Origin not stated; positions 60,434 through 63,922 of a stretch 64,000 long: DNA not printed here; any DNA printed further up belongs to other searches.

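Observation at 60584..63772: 1062-aa TolB-like beta-propeller protein carrying two c-type heme motifs and a MYXO-CTERM tail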

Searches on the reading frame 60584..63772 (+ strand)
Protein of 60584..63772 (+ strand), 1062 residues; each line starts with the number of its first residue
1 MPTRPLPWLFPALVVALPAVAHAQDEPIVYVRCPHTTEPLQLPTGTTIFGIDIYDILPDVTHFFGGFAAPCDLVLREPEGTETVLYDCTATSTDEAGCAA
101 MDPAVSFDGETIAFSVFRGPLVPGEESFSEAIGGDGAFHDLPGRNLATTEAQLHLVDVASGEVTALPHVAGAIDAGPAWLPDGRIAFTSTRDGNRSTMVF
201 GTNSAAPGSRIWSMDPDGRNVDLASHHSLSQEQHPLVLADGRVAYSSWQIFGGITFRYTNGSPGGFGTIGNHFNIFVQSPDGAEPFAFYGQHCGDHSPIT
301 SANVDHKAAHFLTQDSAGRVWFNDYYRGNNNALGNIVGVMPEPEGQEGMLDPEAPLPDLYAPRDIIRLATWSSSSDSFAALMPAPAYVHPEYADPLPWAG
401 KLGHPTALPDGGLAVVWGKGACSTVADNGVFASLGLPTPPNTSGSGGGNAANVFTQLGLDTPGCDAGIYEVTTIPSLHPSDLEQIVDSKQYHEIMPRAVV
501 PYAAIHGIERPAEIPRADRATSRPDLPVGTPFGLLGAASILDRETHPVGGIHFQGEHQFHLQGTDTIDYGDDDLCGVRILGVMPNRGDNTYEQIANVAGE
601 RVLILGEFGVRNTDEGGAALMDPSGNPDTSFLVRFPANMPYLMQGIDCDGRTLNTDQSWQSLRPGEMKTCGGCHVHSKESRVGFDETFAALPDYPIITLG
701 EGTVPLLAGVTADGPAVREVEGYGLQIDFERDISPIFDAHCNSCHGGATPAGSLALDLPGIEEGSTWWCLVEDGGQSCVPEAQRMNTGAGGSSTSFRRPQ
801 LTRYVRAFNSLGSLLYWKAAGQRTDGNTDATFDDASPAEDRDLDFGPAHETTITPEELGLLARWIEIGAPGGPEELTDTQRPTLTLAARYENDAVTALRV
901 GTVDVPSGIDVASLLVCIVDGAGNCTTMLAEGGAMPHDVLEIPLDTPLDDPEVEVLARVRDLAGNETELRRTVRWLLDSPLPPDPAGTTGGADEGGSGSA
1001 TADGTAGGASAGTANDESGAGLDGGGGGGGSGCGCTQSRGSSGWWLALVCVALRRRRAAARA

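Call 3: search_protein_families(library=pfam, proteins=[window:60584-63772:+], max_evalue=1)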
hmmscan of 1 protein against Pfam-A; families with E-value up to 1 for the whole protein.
window:60584-63772:+ (1062 aa): 4 families
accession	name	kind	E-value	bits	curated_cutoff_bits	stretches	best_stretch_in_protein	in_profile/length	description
PF18582.6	HZS_alpha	-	2.2e-10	41.4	26.6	1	627-674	50-97/98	Hydrazine synthase alpha subunit middle domain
PF07676.18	PD40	-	1.8e-08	34.5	20.9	1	172-194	9-33/38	WD40-like Beta Propeller Repeat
PF13442.11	Cytochrome_CBB3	-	0.037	14.8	27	1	735-748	8-22/68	Cytochrome C oxidase, cbb3-type, subunit III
PF22297.1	PccH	-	0.14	12.6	24.4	1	729-750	2-23/133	PccH Cytochrome c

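Call 4: search_protein_families(library=ncbifam, proteins=[window:60584-63772:+], max_evalue=1)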
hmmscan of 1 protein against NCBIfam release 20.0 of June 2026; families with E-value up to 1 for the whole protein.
window:60584-63772:+ (1062 aa): 4 families
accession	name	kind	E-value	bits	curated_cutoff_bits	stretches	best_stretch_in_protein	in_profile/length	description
NF052339.1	hydrazine_alpha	equivalog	7.2e-13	47.3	800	2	628-687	538-597/804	hydrazine synthase subunit alpha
TIGR02800.1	propeller_TolB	equivalog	0.00044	19.3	343.15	1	150-194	258-302/418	Tol-Pal system beta propeller repeat protein TolB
TIGR01904.2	GSu_C4xC__C2xCH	domain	0.17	11.6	27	0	739-752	50-63/73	CxxxxCH/CxxCH domain c-type cytochrome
NF045638.1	Mrt_dep_phytase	exception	0.25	10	440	1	980-1057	350-427/430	myxosortase-dependent phytase-like phosphatase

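Call 5: search_solved_structures(query=window:60584-63772:+, max_evalue=1, show_alignments=3)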
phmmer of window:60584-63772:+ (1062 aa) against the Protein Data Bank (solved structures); distinct sequences matched with E-value up to 1: 2.
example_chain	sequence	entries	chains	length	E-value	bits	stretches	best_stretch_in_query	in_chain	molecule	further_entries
5c2v_A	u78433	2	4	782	2.1e-07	32.2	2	632-681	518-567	HYDRAZINE SYNTHASE ALPHA SUBUNIT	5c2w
4rlr_A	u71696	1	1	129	0.47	11.2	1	727-748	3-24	Cytochrome c, 1 heme-binding site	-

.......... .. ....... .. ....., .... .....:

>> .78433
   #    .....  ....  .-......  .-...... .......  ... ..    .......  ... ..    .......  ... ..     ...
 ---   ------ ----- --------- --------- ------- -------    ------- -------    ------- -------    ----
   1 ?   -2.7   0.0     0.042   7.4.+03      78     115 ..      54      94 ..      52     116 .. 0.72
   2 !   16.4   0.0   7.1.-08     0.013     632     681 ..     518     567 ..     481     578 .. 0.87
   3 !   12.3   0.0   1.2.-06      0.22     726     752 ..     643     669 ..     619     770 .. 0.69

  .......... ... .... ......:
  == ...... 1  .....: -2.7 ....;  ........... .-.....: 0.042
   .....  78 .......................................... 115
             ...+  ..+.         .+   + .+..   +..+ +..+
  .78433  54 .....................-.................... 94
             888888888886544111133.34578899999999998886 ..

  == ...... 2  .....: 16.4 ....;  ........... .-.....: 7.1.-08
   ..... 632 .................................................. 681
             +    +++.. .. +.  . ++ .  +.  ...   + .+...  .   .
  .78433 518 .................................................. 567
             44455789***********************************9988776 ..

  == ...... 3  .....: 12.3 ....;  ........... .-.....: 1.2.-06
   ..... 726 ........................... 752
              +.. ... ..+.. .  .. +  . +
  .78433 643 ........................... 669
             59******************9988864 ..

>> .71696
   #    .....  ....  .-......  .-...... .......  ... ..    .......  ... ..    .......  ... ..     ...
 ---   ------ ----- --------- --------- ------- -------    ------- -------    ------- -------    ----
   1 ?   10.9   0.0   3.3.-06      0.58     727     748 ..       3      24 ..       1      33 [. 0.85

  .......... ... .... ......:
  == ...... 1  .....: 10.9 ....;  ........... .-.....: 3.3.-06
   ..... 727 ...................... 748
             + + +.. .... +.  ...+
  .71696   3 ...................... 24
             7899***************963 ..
